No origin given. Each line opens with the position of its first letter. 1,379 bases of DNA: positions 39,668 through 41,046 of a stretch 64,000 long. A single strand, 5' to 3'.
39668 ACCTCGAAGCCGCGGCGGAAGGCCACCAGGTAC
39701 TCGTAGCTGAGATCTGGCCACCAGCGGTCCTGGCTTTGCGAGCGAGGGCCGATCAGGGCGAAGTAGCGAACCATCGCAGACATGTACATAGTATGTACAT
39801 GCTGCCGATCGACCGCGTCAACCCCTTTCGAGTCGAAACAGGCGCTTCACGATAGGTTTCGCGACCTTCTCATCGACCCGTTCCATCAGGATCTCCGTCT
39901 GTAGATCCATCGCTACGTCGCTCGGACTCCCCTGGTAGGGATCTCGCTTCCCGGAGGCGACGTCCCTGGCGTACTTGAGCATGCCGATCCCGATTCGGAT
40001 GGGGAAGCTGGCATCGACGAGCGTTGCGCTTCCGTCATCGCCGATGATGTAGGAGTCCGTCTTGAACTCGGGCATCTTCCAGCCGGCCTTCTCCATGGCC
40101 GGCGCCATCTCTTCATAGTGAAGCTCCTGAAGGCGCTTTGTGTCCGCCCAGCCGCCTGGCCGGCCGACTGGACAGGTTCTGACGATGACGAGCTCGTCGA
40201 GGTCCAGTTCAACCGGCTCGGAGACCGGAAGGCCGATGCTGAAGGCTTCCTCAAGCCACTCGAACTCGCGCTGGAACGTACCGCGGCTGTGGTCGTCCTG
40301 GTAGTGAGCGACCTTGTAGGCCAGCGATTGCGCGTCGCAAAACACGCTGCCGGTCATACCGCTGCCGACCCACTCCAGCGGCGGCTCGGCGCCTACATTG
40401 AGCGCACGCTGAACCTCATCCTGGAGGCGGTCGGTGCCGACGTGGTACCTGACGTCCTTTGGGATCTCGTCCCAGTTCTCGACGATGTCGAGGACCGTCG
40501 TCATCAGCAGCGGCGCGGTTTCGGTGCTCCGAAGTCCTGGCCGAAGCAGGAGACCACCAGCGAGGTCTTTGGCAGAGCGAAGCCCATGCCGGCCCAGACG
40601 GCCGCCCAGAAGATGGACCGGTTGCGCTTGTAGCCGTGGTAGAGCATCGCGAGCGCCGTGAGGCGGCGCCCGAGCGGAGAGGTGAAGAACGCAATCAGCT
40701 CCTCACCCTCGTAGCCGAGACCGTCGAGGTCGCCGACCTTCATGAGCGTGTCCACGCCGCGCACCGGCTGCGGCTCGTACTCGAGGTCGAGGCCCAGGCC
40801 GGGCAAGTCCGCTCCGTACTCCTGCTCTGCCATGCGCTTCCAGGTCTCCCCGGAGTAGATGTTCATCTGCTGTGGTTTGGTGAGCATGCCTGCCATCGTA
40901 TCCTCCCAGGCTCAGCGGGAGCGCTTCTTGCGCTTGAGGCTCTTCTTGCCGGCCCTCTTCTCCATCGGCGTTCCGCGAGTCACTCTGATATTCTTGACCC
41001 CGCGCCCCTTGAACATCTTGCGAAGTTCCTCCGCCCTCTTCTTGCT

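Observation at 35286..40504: Nucleotidyltransferase / GT-B glycosyltransferase / kinase-like island with embedded RHH and NrdR-like zinc-ribbon proteins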

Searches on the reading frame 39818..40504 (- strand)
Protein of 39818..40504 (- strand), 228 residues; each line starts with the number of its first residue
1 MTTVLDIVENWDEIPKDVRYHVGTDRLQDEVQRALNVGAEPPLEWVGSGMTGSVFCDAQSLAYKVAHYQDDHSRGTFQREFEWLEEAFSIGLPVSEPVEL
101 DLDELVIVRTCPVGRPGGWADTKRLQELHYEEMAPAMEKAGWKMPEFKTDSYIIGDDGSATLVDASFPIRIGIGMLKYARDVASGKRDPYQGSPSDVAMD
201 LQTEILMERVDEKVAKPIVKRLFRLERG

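Call 4: search_protein_families(library=pfam, proteins=[window:39818-40504:-], max_evalue=0.1)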
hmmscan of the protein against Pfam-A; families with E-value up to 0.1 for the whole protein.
window:39818-40504:- (228 aa): 0 families

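Call 5: search_protein_families(library=phrogs, proteins=[window:39818-40504:-], max_evalue=0.1)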
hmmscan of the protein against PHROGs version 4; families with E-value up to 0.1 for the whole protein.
window:39818-40504:- (228 aa): 0 families

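Call 23: search_solved_structures(query=window:39818-40504:-, max_evalue=10)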
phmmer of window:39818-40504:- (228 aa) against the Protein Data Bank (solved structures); distinct sequences matched with E-value up to 10: 2.
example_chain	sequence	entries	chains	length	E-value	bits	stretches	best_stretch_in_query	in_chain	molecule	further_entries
7koe_B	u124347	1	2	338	0.47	13.4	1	69-148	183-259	Electron transfer flavoprotein, alpha subunit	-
9h0n_A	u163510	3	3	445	1.3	12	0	136-163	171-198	Extracellular solute-binding protein, family 1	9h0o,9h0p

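Call 25: find_homologous_proteins(query=window:39818-40504:-, max_evalue=0.001)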
Query window:39818-40504:- (228 aa): 2 proteins with E <= 0.001 among 227 candidates.
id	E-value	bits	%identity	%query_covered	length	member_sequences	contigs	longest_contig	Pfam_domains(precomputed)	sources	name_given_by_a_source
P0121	8.5e-151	518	100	100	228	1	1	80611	-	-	-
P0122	1.1e-90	321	62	99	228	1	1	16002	-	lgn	-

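Call 44: search_protein_families(library=ncbifam, proteins=[window:39818-40504:-], max_evalue=0.1)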
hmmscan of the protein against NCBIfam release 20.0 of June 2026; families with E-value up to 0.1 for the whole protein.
window:39818-40504:- (228 aa): 0 families

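Call 45: predict_structure(alignment_id=A2)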
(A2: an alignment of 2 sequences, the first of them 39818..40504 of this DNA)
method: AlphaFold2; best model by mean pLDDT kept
length: 228 residues; sequences in the alignment: 2
mean_pLDDT: 46.3   pTM: 0.42
mean pLDDT of the five models: 46.3, 39.6, 39.4, 38.1, 36.2
residues with pLDDT >= 90: 0; 70-90: 40; 50-70: 34; < 50: 154
segments of 3 or more residues with pLDDT < 50: 1-11, 13-78, 87-123, 135-137, 139-169
pLDDT, mean of each block of 10 residues (from residue 1): 34 43 40 36 25 30 33 45 51 28 25 29 47 46 40 32 41 69 80 80 63 75 82
secondary structure, 60 per line:
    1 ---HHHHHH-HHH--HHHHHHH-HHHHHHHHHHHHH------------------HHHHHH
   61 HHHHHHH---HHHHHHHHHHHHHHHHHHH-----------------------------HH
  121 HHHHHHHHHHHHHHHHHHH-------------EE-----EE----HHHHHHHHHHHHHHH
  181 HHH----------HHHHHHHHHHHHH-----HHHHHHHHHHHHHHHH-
elements in order: H4-9 H16-22 H24-36 H55-67 H71-89 H119-139 H166-183 H194-206 H212-227

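Call 46: search_protein_representatives(alignment_id=A2)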
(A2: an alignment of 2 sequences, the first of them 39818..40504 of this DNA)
Query: 2 sequences, 228 profile positions. Proteins with E-value up to 0.001 (for the whole library): 277; up to 1e-10: 208; up to 1e-30: 18. The best 150 are listed.
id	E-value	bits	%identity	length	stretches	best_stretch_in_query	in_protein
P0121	1.5e-141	486.1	-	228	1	1-228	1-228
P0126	1.4e-50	188.5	-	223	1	4-224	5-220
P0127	3.1e-40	154.7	-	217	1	8-205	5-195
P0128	1.4e-38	149.3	-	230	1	20-224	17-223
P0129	1.8e-34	135.8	-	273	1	26-212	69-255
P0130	2.4e-34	135.4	-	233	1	26-218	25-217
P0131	7.7e-34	133.7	-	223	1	26-206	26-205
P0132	1.5e-33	132.8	-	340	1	27-225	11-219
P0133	1.6e-33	132.7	-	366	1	17-225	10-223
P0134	5.7e-33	130.9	-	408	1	26-213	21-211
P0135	1.9e-32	129.2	-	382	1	14-203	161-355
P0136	2.6e-32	128.7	-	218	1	25-222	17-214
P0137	1.3e-31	126.5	-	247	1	29-220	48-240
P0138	5.1e-31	124.5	-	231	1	27-220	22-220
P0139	8.0e-31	123.9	-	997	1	15-192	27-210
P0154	1.0e-29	120.3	-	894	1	24-222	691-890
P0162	6.0e-29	117.7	-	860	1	12-198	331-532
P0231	8.0e-20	87.9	-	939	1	19-204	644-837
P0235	1.7e-19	86.8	-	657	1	8-222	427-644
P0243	8.0e-19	84.6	-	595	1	31-222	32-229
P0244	1.1e-18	84.1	-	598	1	24-221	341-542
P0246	1.9e-18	83.4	-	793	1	24-200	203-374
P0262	9.6e-17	77.8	-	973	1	31-201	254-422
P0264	1.8e-16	76.9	-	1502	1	19-201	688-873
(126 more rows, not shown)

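Call 48: search_solved_structures(query=A5, max_evalue=10, show_alignments=3)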
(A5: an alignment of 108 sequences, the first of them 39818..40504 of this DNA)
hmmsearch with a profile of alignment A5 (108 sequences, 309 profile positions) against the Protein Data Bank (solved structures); distinct sequences matched with E-value up to 10: 2.
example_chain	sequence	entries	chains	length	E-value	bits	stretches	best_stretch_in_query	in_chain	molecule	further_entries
8ju9_A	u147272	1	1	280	0.053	16.2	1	39-74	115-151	Probable transcriptional regulator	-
8k3b_A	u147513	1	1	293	0.055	16.2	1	39-74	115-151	MurR/RpiR family transcriptional regulator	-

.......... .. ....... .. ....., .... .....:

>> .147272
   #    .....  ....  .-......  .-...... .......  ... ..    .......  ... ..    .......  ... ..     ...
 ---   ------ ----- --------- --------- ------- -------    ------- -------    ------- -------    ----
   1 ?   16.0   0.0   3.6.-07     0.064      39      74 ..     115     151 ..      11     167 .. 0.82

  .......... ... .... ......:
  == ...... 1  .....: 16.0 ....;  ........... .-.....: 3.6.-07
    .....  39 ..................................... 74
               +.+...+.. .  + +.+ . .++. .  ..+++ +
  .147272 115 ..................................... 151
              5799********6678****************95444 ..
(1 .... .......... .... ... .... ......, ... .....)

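Call 49: search_protein_families(library=pfam, alignment_id=A5, max_evalue=0.01)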
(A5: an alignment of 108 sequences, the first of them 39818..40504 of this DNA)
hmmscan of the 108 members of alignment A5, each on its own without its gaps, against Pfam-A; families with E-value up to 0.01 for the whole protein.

A. member 1, window:39818-40504:- (228 aa): 0 families

B. families by the number of members that match (of 108 scanned): 15 families
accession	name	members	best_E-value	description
PF00583.31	Acetyltransf_1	3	2e-07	Acetyltransferase (GNAT) family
PF13508.13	Acetyltransf_7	3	4.2e-05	Acetyltransferase (GNAT) domain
PF18823.6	InPase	1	2.2e-33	Inorganic Pyrophosphatase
PF18760.7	ART-PolyVal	1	6.2e-08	ADP-Ribosyltransferase in polyvalent proteins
PF13673.13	Acetyltransf_10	1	1.7e-07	Acetyltransferase (GNAT) domain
PF13646.12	HEAT_2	1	4.9e-07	HEAT repeats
PF13471.12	Transglut_core3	1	0.00043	Transglutaminase-like superfamily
PF13880.12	Acetyltransf_13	1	0.0007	ESCO1/2 acetyl-transferase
PF23719.1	VapB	1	0.0012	Antitoxin VapB-like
PF01636.29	APH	1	0.0025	Phosphotransferase enzyme family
PF13456.12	RVT_3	1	0.0045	Reverse transcriptase-like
PF02985.28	HEAT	1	0.0054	HEAT repeat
PF02195.25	ParB_N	1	0.0055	ParB N-terminal domain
PF23433.1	DUF7119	1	0.0058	Family of unknown function (DUF7119)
PF00753.33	Lactamase_B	1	0.0089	Metallo-beta-lactamase superfamily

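Call 63: search_dna_similar(query=window:39818-40504:-, collection=phages, mode=protein, max_evalue=0.001, max_rows=25)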
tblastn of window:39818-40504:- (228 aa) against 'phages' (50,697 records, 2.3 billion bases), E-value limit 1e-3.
No match.

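Call 117: search_protein_families(library=pfam, proteins=[P0139, P0154, P0162, P0231, P0262, P0264, P0246, P0235, P0243, P0244], max_evalue=0.01)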
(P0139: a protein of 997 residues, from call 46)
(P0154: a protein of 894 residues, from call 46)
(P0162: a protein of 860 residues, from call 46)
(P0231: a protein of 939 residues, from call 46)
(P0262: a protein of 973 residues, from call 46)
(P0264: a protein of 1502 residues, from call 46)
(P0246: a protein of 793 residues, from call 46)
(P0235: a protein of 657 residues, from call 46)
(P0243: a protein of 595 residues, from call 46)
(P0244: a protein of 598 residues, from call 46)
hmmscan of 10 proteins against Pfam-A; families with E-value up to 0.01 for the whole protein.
P0139 (997 aa): 0 families

P0154 (894 aa): 0 families

P0162 (860 aa): 0 families

P0231 (939 aa): 0 families

P0262 (973 aa): 1 family
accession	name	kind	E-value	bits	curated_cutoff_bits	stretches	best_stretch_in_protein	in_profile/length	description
PF13471.12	Transglut_core3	-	0.00043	20.6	26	1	835-935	5-103/117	Transglutaminase-like superfamily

P0264 (1502 aa): 1 family
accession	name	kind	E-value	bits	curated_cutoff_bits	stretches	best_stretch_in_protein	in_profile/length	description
PF18823.6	InPase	-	2.2e-33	115.4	26.8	1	500-626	11-133/135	Inorganic Pyrophosphatase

P0246 (793 aa): 0 families

P0235 (657 aa): 0 families

P0243 (595 aa): 0 families

P0244 (598 aa): 0 families

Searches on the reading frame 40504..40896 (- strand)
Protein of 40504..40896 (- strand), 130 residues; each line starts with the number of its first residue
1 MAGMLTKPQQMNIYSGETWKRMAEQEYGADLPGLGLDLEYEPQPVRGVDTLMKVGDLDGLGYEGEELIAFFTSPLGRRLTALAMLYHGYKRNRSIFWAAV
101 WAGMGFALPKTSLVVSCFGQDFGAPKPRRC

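Call 44: search_protein_families(library=ncbifam, proteins=[window:40504-40896:-], max_evalue=0.1)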
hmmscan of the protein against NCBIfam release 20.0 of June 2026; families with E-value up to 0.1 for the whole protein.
window:40504-40896:- (130 aa): 1 family
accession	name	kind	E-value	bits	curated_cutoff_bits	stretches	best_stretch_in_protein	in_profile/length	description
NF053529.1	Sp36_fam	equivalog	0.05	13.6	50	1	39-72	2-35/50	Sp36 family protein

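Call 92: search_protein_families(library=phrogs, proteins=[window:40504-40896:-], max_evalue=0.01)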
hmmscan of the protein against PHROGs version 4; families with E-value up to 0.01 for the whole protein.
window:40504-40896:- (130 aa): 0 families
